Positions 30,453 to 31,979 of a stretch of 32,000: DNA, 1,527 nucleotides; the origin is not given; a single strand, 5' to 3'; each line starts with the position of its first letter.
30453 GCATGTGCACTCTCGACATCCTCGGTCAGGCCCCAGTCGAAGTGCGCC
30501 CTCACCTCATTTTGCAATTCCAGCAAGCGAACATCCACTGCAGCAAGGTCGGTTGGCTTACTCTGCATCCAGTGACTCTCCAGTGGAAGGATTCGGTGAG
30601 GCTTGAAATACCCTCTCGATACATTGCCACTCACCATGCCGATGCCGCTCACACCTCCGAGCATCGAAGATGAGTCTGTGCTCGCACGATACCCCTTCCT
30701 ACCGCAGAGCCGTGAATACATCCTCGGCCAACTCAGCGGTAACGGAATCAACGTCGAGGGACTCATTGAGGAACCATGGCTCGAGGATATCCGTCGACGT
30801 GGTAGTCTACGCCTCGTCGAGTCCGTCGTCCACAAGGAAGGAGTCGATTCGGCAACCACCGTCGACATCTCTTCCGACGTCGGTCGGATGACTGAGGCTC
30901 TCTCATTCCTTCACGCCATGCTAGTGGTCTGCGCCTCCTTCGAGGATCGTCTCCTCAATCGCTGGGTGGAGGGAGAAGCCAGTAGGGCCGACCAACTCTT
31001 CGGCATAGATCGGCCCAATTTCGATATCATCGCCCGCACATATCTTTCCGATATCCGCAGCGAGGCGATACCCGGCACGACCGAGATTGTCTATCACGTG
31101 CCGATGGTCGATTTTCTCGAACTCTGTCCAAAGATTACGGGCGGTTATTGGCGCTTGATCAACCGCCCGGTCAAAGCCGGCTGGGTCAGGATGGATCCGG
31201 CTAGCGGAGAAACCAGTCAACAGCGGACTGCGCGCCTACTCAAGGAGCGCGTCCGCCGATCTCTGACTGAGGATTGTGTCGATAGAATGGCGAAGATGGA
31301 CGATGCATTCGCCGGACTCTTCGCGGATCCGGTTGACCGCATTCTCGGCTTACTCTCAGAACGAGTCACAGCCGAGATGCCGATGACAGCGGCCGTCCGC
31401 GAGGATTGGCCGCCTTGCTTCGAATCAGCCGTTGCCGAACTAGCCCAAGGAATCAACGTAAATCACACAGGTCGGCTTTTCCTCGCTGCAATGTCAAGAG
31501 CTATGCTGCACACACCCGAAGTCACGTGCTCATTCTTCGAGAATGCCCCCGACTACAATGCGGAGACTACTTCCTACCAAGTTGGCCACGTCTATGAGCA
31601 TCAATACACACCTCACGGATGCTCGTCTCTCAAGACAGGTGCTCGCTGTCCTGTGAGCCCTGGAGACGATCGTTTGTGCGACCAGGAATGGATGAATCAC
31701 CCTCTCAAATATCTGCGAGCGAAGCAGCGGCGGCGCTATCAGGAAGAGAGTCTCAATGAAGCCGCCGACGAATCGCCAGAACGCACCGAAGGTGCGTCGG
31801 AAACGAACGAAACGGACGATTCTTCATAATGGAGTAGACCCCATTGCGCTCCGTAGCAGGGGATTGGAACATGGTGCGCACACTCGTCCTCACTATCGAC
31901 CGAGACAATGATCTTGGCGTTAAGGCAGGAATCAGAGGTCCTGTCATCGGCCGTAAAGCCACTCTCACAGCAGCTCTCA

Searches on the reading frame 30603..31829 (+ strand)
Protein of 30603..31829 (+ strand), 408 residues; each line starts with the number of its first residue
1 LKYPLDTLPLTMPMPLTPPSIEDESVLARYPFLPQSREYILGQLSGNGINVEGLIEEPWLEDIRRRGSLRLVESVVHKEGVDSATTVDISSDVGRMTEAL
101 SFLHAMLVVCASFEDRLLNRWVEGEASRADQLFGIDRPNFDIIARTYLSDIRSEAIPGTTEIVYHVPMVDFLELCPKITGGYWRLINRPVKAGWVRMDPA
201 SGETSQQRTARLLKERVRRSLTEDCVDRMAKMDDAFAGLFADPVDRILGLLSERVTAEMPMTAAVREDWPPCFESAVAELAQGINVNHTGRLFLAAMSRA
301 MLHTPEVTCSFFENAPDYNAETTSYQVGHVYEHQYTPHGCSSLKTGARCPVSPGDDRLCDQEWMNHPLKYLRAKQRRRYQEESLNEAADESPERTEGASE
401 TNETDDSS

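Call 23: search_protein_families(library=pfam, proteins=[window:30603-31829:+], max_evalue=0.001)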
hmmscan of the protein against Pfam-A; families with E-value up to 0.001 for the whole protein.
window:30603-31829:+ (408 aa): 1 family
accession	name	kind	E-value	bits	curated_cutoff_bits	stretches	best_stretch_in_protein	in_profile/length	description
PF04104.19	DNA_primase_lrg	-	4.3e-08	33.3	22.4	1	164-369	3-218/266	Eukaryotic and archaeal DNA primase, large subunit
